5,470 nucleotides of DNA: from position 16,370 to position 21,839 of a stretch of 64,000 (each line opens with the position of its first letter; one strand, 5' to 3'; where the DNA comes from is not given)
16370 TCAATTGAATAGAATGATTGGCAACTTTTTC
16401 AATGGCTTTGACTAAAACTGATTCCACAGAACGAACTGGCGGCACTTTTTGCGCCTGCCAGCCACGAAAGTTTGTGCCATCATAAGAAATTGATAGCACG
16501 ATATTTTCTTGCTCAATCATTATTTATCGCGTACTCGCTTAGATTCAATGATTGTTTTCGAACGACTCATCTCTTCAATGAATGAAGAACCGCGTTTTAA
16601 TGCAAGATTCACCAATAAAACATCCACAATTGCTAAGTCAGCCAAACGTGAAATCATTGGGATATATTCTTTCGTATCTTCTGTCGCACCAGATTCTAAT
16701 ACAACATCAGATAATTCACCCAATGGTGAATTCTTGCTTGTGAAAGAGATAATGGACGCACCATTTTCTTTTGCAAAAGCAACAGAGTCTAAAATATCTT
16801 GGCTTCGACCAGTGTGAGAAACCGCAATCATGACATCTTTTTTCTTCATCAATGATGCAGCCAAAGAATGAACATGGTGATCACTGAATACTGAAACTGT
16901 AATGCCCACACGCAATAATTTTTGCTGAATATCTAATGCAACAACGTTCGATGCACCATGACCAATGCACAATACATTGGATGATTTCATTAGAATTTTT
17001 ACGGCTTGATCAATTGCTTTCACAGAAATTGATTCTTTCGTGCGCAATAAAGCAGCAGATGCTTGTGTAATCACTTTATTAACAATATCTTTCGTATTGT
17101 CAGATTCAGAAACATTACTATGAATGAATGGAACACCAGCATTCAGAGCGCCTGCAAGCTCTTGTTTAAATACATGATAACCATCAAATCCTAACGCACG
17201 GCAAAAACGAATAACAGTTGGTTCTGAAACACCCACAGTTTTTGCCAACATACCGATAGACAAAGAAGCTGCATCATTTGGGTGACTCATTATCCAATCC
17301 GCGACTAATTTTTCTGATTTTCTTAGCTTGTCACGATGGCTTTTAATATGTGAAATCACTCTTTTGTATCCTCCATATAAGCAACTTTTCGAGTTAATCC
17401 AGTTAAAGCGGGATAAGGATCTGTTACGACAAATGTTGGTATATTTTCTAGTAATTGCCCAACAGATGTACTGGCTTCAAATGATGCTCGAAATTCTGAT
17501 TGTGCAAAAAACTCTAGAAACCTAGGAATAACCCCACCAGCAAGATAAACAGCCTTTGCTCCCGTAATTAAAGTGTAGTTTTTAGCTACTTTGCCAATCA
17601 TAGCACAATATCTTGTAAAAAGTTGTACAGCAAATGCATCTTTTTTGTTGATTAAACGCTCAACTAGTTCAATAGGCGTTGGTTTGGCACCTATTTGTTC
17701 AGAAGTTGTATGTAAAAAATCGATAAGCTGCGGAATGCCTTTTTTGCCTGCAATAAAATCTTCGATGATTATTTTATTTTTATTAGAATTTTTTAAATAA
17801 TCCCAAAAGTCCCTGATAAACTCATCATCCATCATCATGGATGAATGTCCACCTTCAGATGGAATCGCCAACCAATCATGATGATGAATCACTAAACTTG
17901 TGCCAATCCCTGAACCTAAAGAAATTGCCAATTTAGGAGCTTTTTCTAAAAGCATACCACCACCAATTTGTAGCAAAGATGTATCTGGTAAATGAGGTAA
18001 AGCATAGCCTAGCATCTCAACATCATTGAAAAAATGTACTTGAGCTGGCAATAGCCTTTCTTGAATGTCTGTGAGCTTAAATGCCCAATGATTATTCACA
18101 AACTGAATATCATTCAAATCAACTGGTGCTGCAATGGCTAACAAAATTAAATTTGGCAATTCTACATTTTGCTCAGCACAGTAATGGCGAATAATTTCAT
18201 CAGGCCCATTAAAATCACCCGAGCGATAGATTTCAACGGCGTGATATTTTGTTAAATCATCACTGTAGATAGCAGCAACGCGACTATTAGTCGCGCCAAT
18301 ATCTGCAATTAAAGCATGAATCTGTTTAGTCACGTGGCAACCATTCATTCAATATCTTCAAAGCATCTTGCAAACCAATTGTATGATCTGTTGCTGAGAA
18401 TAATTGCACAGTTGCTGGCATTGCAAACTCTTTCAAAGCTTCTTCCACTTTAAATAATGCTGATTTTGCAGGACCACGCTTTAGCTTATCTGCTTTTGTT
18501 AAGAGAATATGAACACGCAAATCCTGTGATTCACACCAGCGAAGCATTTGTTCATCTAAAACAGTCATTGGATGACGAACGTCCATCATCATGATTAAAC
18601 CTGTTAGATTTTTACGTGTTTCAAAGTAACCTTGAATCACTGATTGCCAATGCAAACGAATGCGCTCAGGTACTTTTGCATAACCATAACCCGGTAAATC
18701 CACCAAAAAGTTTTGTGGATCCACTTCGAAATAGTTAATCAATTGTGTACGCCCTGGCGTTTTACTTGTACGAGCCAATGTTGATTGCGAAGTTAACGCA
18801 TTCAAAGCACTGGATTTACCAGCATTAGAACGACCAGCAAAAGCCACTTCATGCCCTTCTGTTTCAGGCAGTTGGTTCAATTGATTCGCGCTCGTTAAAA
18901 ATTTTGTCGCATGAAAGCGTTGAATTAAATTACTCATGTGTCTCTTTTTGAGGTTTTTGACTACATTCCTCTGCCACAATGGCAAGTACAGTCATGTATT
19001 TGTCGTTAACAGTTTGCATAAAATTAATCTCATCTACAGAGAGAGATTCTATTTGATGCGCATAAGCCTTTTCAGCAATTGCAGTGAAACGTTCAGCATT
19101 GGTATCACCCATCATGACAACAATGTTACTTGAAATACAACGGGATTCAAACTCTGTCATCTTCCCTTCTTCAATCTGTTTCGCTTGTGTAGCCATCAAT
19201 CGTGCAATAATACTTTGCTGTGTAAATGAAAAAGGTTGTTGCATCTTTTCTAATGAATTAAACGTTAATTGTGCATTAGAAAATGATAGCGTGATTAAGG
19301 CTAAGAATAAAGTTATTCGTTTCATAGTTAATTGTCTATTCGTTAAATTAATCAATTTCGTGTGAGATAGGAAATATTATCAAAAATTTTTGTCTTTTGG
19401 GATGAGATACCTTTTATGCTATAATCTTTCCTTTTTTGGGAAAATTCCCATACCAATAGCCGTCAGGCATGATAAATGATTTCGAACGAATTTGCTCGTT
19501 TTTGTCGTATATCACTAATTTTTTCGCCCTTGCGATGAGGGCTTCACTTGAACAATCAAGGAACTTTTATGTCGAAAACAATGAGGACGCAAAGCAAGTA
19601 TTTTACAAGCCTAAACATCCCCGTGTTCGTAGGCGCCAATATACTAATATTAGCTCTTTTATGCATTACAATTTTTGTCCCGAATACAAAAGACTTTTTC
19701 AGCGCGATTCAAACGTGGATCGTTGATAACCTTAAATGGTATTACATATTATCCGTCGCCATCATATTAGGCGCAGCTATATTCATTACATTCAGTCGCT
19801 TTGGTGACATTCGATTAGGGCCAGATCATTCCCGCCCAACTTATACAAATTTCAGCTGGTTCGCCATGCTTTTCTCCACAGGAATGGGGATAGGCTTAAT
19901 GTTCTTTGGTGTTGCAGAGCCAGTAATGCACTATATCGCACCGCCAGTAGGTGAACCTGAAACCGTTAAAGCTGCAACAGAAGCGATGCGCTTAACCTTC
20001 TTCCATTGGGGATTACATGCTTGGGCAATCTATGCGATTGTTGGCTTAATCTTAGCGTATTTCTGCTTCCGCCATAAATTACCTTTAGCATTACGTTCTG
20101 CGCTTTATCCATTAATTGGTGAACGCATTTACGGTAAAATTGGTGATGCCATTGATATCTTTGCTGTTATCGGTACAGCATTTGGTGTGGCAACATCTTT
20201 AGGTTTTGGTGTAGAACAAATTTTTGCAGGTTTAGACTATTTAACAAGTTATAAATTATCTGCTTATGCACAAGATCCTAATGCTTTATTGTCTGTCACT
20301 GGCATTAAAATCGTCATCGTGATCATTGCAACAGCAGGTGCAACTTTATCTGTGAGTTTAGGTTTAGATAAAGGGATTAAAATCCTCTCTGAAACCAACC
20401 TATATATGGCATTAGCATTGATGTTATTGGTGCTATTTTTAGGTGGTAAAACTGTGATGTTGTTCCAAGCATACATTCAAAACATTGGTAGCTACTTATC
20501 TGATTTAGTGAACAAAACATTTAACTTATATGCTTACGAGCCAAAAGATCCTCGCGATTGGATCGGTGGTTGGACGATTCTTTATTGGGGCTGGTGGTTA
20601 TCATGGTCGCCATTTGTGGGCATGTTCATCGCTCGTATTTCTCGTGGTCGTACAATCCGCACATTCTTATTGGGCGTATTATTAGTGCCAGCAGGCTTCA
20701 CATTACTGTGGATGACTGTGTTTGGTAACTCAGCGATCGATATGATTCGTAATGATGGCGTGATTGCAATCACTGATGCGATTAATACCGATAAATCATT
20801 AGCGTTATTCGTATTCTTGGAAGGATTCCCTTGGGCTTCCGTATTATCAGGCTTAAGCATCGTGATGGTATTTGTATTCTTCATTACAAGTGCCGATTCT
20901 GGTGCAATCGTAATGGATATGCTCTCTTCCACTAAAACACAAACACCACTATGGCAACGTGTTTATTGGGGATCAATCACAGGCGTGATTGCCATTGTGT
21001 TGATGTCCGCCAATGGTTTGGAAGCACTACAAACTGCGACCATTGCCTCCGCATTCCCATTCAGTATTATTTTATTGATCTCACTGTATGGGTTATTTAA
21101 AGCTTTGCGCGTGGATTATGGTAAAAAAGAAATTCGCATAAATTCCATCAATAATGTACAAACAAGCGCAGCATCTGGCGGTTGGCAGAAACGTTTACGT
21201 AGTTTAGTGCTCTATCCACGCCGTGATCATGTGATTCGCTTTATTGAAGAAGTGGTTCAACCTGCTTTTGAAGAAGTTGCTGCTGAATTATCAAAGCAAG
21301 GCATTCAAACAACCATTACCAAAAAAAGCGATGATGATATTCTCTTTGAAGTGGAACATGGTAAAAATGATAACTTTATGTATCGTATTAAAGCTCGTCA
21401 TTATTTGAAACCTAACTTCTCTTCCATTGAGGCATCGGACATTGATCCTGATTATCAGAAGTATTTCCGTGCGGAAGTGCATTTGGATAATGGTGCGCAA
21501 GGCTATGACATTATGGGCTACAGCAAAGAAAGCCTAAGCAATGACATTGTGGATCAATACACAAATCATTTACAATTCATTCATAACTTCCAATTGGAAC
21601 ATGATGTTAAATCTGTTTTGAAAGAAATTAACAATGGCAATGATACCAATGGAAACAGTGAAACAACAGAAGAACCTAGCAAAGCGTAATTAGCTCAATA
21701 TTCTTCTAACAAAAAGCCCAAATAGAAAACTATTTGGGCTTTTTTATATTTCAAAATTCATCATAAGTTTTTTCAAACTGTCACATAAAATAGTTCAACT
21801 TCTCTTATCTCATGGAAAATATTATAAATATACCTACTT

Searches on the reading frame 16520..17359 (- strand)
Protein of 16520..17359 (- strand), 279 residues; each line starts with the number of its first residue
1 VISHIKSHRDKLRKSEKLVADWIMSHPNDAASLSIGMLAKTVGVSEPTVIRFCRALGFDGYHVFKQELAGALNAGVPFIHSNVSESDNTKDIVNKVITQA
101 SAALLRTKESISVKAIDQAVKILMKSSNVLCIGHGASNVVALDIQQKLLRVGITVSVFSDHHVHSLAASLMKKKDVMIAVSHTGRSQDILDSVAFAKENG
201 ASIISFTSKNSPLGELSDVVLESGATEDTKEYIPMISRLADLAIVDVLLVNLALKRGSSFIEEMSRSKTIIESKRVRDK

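Call 13: search_protein_families(library=pfam, proteins=[window:16520-17359:-], max_evalue=0.00001)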
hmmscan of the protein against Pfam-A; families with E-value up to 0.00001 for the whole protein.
window:16520-17359:- (279 aa): 3 families
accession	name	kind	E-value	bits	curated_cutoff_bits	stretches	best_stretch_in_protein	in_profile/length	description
PF01418.23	HTH_6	-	5.1e-22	78.1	28.3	1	3-73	5-75/77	Helix-turn-helix domain, rpiR family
PF01380.27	SIS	-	1.9e-18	67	25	1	123-250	2-130/131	SIS domain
PF13580.11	SIS_2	-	1.1e-06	29.1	27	0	169-208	99-138/138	SIS domain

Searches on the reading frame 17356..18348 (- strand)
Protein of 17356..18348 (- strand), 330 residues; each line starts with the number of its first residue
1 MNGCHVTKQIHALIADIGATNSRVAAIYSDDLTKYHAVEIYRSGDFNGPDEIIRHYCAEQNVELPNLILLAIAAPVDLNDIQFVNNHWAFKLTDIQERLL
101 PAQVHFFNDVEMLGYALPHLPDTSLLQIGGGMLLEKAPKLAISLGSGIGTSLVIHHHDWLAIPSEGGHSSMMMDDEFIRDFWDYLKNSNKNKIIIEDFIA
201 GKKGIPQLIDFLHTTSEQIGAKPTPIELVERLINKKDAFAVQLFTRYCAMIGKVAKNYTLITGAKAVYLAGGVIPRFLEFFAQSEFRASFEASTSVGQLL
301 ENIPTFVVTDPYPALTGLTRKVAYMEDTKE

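Call 13: search_protein_families(library=pfam, proteins=[window:17356-18348:-], max_evalue=0.00001)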
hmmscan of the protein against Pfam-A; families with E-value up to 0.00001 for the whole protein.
window:17356-18348:- (330 aa): 1 family
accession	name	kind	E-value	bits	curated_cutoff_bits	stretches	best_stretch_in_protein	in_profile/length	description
PF02685.22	Glucokinase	-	2.8e-65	220.8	22.1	1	13-320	1-309/314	Glucokinase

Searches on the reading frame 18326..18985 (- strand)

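Call 5: search_protein_families(library=ncbifam, proteins=[window:18326-18985:-], max_evalue=0.01)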
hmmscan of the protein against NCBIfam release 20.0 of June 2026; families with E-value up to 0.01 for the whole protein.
window:18326-18985:- (219 aa): 13 families
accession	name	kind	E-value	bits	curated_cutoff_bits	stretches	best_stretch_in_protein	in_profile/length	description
TIGR03598.1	GTPase_YsxC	equivalog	1.3e-69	233.6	124.45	1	28-208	2-181/186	ribosome biogenesis GTP-binding protein YihA/YsxC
NF003255.0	PRK04213.1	equivalog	1.5e-13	50.5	164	1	43-144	8-108/204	GTP-binding protein EngB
TIGR03594.1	GTPase_EngA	equivalog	2.5e-10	40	306.7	1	13-200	145-331/432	ribosome biogenesis GTPase Der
NF000908.1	PRK00089.1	equivalog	1.3e-09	37.7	237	1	47-217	6-168/291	GTPase Era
TIGR03596.1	GTPase_YlqF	equivalog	2.5e-07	30.3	208.2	1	12-104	86-177/276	ribosome biogenesis GTPase YlqF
TIGR03918.1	GTP_HydF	equivalog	8.5e-07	28.1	325.55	1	40-170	3-130/392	[FeFe] hydrogenase H-cluster maturation GTPase HydF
TIGR03597.1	GTPase_YqeH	equivalog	1.3e-06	27.8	297.4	1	28-100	137-215/361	ribosome biogenesis GTPase YqeH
TIGR00450.1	mnmE_trmE_thdF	equivalog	5.8e-06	25.6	252.6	1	27-166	194-327/446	tRNA uridine-5-carboxymethylaminomethyl(34) synthesis GTPase MnmE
NF003661.0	PRK05291.1-3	equivalog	4.1e-05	23.1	380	1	28-81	202-252/448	tRNA uridine-5-carboxymethylaminomethyl(34) synthesis GTPase MnmE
TIGR00157.1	TIGR00157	equivalog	0.00012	21.8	100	1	36-128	113-208/247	ribosome small subunit-dependent GTPase A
TIGR00231.1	small_GTP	domain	0.00032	20.5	42.5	1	46-169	5-126/164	GTP-binding protein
TIGR00436.1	era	equivalog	0.0023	17.4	116.25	1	47-168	3-120/270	GTPase Era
TIGR03156.1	GTP_HflX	equivalog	0.0071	15.3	216.75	0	38-71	183-216/351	GTPase HflX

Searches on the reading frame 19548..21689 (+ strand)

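Call 5: search_protein_families(library=ncbifam, proteins=[window:19548-21689:+], max_evalue=0.01)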
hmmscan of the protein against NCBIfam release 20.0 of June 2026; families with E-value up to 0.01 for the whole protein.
window:19548-21689:+ (713 aa): 5 families
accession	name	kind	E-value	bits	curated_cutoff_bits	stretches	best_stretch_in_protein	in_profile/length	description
NF007399.1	PRK09928.1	subfamily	3.8e-198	659.7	695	1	20-680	9-661/675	choline BCCT transporter BetT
NF047988.1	betaine_BCCT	equivalog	2.4e-165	550.7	650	1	26-521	2-482/483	glycine betaine uptake BCCT transporter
TIGR00842.1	bcct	subfamily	9.2e-151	502.6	407.55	1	64-523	2-452/452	BCCT family transporter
NF002887.1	PRK03356.1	equivalog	5.2e-67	226.6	541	1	26-519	13-495/497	L-carnitine/gamma-butyrobetaine antiporter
NF007412.0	PRK09950.1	equivalog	1.6e-58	198.6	647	1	31-535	18-509/536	BCCT family transporter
